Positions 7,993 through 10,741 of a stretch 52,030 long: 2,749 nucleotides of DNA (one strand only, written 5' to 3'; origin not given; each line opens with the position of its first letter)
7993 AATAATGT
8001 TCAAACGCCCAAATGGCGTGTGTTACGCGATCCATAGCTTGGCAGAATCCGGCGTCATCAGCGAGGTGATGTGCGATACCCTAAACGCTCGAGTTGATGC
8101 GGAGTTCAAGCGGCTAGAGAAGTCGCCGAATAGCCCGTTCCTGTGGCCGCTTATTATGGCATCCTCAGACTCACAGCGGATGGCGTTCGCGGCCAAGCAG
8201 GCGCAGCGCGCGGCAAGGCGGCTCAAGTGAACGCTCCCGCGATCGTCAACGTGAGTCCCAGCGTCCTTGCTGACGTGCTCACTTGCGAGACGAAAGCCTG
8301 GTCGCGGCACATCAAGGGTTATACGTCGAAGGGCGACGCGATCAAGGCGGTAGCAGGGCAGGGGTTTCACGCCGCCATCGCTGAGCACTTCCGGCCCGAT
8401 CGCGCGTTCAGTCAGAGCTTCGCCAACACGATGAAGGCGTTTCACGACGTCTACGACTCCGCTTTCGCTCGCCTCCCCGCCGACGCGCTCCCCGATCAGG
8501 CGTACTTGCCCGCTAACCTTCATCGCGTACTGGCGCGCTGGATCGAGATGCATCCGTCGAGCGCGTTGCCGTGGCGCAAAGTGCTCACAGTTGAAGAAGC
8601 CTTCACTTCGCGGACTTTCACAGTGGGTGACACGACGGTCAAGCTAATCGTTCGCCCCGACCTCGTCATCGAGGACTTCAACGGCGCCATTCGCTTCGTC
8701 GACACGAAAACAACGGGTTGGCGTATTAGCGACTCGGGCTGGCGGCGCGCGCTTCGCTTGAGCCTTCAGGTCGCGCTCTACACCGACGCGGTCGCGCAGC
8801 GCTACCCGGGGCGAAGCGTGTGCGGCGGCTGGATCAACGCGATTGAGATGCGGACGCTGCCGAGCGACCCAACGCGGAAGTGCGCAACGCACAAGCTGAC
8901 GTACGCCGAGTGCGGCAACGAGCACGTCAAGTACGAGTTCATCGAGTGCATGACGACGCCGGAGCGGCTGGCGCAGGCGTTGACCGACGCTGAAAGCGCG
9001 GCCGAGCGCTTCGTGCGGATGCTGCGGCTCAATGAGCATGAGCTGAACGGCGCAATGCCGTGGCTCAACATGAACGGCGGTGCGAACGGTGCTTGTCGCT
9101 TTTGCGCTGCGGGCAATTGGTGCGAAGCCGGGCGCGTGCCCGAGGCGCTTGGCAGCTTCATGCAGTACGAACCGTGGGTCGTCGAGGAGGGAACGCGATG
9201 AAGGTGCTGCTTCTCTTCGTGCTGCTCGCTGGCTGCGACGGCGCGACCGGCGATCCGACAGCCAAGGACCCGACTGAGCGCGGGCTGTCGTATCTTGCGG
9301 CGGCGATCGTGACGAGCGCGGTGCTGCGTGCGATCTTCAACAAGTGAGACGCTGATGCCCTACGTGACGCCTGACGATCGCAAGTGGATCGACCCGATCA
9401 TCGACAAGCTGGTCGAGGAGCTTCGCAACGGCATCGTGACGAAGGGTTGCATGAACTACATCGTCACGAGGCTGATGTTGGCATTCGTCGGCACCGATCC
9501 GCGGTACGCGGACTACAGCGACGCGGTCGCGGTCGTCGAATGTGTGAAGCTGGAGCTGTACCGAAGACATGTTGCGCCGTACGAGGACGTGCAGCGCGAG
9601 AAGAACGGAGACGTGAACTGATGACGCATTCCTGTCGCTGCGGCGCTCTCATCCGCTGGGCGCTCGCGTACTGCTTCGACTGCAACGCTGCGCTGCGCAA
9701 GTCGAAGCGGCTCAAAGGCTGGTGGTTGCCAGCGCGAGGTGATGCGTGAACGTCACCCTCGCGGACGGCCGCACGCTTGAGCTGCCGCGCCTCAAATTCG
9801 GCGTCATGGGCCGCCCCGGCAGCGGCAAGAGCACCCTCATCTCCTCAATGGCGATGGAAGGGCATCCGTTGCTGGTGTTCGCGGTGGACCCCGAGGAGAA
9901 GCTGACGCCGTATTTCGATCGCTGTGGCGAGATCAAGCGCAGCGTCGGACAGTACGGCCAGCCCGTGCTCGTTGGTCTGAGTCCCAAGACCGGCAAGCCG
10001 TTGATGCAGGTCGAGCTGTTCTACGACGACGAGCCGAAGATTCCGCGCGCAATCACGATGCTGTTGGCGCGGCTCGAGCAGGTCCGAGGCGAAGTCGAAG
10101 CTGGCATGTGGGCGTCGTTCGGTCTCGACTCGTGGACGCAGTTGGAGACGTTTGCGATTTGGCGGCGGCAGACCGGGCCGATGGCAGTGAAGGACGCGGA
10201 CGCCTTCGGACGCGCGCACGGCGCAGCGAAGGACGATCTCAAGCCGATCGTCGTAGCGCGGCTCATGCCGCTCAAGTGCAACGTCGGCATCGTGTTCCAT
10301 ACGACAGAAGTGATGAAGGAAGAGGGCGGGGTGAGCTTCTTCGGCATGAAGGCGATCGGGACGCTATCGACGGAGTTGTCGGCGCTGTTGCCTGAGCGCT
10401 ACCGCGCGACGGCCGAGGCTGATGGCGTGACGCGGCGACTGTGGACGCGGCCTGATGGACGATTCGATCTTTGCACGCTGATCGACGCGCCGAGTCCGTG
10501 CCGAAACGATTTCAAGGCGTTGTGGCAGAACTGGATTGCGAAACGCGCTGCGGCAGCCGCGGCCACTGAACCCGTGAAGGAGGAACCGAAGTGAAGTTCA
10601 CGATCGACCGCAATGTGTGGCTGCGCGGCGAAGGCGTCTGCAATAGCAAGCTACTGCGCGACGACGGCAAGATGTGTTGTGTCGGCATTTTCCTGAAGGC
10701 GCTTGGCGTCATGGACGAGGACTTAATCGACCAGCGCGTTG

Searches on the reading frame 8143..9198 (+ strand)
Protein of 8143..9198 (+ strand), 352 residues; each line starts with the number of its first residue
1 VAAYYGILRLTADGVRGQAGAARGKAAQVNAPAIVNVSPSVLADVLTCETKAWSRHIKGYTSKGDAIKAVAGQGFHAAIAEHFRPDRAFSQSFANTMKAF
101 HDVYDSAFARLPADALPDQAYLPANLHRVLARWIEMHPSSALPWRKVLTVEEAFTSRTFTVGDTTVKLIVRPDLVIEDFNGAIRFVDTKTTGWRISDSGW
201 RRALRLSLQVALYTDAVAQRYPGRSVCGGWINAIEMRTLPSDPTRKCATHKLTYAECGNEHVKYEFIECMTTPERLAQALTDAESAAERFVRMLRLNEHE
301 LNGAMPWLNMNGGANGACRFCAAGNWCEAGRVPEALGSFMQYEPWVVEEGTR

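Call 28: search_protein_families(library=pfam, proteins=[window:8143-9198:+], max_evalue=0.001)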
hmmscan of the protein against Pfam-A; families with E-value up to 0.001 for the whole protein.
window:8143-9198:+ (352 aa): 1 family
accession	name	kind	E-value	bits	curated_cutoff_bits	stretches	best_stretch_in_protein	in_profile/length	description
PF12705.13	PDDEXK_1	-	3.4e-18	66.9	22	1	37-328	2-247/247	PD-(D/E)XK nuclease superfamily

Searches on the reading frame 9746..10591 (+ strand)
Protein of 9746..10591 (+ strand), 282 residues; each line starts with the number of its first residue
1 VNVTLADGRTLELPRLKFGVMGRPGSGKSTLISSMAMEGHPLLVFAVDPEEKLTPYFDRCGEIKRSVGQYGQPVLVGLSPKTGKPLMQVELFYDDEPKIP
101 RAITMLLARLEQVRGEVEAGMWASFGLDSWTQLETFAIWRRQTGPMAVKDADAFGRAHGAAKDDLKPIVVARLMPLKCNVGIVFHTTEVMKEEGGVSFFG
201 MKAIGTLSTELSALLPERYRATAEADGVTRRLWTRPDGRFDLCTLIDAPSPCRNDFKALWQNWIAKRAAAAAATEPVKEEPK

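Call 28: search_protein_families(library=pfam, proteins=[window:9746-10591:+], max_evalue=0.001)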
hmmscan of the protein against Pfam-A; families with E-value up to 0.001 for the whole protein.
window:9746-10591:+ (282 aa): 1 family
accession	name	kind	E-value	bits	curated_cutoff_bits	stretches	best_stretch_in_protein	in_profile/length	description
PF03308.22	MeaB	-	0.00034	20.1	23.1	1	17-52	35-74/273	Methylmalonyl Co-A mutase-associated GTPase MeaB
